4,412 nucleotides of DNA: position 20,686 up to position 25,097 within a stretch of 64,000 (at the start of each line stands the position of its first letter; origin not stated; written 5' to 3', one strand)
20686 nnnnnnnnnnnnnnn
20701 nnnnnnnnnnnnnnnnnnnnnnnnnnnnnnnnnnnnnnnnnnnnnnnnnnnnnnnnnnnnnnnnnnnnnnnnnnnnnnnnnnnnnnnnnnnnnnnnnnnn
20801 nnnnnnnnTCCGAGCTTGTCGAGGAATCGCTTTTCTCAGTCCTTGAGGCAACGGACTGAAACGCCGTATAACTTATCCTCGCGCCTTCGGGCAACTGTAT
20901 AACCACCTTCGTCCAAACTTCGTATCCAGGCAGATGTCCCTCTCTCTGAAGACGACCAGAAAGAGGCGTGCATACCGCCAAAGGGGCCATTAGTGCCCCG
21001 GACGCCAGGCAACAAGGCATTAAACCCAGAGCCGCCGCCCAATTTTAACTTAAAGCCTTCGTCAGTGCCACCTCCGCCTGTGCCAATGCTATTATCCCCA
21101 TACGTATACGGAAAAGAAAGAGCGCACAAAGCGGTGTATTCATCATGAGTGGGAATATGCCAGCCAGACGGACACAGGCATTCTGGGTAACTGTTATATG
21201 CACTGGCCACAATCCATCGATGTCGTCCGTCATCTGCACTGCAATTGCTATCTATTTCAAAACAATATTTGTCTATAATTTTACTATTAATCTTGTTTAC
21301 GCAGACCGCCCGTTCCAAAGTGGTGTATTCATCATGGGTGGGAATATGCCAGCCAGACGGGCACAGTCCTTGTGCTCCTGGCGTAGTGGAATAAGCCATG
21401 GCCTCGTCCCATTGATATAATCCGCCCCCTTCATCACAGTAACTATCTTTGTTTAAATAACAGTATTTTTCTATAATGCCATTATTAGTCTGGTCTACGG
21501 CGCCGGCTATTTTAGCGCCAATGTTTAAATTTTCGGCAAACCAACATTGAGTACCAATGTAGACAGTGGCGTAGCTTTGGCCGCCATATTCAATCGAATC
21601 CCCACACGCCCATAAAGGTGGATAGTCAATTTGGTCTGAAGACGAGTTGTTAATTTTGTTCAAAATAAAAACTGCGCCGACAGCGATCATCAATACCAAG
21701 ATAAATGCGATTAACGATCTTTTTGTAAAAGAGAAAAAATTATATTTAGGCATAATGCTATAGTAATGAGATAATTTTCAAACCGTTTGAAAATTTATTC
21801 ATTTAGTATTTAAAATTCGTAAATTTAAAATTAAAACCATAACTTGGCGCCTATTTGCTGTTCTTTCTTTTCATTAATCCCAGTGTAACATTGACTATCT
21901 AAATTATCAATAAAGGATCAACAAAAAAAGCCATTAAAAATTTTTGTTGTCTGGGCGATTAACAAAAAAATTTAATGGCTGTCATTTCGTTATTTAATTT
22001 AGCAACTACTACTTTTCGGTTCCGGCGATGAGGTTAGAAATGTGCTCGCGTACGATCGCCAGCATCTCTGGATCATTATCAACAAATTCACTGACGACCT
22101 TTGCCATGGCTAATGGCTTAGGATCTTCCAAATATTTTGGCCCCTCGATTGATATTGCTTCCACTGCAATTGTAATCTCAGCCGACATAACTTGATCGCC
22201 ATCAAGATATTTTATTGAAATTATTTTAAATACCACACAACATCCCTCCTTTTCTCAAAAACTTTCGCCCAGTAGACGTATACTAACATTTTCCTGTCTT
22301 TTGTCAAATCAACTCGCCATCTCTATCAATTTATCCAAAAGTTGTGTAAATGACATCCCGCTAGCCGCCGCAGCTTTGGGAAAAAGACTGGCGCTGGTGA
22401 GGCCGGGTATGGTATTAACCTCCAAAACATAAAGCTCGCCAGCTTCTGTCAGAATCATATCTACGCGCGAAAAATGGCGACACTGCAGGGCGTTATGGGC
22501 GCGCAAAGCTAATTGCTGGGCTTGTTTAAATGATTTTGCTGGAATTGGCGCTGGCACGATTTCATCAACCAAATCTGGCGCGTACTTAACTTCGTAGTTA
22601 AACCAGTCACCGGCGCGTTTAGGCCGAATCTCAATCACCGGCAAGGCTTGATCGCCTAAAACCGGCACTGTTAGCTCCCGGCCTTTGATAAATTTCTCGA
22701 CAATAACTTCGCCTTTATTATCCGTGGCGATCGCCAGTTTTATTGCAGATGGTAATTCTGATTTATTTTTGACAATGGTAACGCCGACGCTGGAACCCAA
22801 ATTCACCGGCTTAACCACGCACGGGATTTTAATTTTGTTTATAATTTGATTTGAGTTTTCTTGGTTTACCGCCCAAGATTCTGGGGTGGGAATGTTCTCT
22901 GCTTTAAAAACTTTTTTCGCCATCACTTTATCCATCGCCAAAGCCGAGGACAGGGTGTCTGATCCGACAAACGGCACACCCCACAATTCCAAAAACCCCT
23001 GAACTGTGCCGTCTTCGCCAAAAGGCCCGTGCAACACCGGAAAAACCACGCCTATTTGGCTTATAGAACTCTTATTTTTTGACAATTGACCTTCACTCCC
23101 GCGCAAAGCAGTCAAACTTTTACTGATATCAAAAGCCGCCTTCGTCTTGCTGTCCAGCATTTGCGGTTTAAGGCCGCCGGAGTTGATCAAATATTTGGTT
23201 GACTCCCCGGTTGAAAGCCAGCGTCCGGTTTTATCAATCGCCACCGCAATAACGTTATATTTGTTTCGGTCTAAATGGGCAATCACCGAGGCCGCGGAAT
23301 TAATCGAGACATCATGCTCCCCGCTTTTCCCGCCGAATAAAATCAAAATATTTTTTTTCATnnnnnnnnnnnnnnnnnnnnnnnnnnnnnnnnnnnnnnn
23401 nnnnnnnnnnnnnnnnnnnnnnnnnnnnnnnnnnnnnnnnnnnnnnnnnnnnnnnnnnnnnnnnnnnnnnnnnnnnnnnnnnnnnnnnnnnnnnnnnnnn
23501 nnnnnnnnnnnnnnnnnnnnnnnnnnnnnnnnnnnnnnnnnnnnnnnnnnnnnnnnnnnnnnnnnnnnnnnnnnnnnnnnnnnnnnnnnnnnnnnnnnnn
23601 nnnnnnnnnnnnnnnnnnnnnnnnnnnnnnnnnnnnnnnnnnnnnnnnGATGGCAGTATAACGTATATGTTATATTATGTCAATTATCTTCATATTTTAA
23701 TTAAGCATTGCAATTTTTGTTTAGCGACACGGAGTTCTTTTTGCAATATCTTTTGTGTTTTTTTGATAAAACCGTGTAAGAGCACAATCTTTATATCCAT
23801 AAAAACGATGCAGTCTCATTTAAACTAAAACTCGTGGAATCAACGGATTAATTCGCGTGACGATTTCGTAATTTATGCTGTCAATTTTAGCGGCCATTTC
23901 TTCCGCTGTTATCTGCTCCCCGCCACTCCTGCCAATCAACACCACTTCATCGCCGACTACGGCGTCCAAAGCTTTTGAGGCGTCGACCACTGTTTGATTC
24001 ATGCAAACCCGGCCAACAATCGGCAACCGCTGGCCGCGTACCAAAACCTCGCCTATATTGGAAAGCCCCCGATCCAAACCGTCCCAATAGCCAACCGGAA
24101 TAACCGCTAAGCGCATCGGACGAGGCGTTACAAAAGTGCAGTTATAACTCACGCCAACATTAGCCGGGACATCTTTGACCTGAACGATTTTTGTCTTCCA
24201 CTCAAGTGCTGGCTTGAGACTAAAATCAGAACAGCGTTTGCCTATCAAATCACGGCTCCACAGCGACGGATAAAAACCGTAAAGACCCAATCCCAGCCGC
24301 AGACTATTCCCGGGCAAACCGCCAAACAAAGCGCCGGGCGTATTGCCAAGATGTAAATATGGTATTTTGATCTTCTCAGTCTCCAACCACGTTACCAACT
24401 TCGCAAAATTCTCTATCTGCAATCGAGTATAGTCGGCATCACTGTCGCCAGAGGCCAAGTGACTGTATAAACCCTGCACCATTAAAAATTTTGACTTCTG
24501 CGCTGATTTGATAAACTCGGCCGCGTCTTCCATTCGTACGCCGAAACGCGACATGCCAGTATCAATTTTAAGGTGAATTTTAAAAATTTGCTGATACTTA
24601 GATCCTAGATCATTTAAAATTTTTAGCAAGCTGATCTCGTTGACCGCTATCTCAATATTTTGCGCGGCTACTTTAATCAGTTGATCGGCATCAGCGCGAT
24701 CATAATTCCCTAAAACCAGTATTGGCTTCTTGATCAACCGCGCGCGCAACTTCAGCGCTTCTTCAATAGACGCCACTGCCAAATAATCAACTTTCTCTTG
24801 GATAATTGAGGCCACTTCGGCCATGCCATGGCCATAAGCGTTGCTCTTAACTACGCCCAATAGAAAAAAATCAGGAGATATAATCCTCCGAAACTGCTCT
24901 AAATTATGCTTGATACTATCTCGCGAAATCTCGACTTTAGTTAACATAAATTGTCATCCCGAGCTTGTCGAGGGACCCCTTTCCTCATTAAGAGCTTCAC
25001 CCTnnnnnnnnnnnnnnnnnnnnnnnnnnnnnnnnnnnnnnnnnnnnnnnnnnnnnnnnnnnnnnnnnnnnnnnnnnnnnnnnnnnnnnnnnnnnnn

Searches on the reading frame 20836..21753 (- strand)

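Call 23: search_protein_families(library=pfam, proteins=[window:20836-21753:-])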
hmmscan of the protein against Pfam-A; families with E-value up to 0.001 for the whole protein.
window:20836-21753:- (305 aa): 2 families
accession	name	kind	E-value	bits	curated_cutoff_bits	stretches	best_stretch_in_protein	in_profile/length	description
PF09603.15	Fib_succ_major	-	1.8e-31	110.3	33.9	2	64-152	1-87/187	Fibrobacter succinogenes major domain (Fib_succ_major)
PF07603.17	Lcl_C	-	9.9e-07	29.5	34.9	0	109-183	18-96/117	Lcl C-terminal domain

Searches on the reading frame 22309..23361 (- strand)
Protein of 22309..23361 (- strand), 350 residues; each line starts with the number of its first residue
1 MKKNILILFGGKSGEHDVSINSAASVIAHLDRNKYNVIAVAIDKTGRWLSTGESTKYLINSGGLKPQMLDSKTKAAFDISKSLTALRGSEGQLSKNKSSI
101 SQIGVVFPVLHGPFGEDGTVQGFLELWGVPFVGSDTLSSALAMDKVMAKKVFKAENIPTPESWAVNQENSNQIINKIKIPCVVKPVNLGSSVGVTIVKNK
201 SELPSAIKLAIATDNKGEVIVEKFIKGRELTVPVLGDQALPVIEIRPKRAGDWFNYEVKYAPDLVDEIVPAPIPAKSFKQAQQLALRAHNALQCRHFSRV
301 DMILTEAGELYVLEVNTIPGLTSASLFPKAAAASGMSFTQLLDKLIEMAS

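Call 23: search_protein_families(library=pfam, proteins=[window:22309-23361:-])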
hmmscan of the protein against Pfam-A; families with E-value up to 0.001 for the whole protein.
window:22309-23361:- (350 aa): 9 families
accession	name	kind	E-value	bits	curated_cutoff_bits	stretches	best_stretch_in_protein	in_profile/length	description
PF07478.18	Dala_Dala_lig_C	-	9.4e-56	189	24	1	162-347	19-204/204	D-ala D-ala ligase C-terminus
PF01820.27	Dala_Dala_lig_N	-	5.4e-35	121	34.6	1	4-134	1-121/121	D-ala D-ala ligase N-terminus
PF02655.19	ATP-grasp_3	-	4.1e-12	46.9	23.2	1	143-317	2-155/160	ATP-grasp domain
PF02786.22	CPSase_L_D2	-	4.1e-12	46.5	19.8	1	144-317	1-178/211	Carbamoyl-phosphate synthase L chain, ATP binding domain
PF02222.28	ATP-grasp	-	4.6e-12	46.4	27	1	151-315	2-159/179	ATP-grasp domain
PF01071.24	GARS_A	-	2e-10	41.3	27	1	144-237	2-101/194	Phosphoribosylglycinamide synthetase, ATP-grasp (A) domain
PF13535.11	ATP-grasp_4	-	2.3e-10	40.8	27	1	177-318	1-151/160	ATP-grasp domain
PF08443.16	RimK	-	5.3e-10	39.7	21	1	142-325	1-173/188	RimK-like ATP-grasp domain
PF14397.11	ATPgrasp_ST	-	2.2e-05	24.3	31.4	0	256-324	195-261/278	Sugar-transfer associated ATP-grasp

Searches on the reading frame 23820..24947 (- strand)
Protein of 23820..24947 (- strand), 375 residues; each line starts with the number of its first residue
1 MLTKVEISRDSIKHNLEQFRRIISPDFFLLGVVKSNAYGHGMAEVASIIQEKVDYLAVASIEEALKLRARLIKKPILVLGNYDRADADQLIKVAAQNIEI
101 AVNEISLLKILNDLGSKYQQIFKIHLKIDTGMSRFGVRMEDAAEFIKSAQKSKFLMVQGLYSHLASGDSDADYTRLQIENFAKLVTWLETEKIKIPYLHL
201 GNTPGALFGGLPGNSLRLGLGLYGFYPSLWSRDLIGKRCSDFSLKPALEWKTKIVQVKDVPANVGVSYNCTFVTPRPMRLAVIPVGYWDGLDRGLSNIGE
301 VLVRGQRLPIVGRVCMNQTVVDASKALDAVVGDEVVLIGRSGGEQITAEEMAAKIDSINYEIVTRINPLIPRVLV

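Call 23: search_protein_families(library=pfam, proteins=[window:23820-24947:-])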
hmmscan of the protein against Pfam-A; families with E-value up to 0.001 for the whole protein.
window:23820-24947:- (375 aa): 3 families
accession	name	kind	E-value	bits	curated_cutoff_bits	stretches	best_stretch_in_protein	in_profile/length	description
PF01168.26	Ala_racemase_N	-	5.8e-59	199.9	24.1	1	7-227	1-220/220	Alanine racemase, N-terminal domain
PF00842.27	Ala_racemase_C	-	1.1e-44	151.5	25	1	247-373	1-126/127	Alanine racemase, C-terminal domain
PF02784.22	Orn_Arg_deC_N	-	3.5e-05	23.7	23.4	1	78-201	64-198/247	Pyridoxal-dependent decarboxylase, pyridoxal binding domain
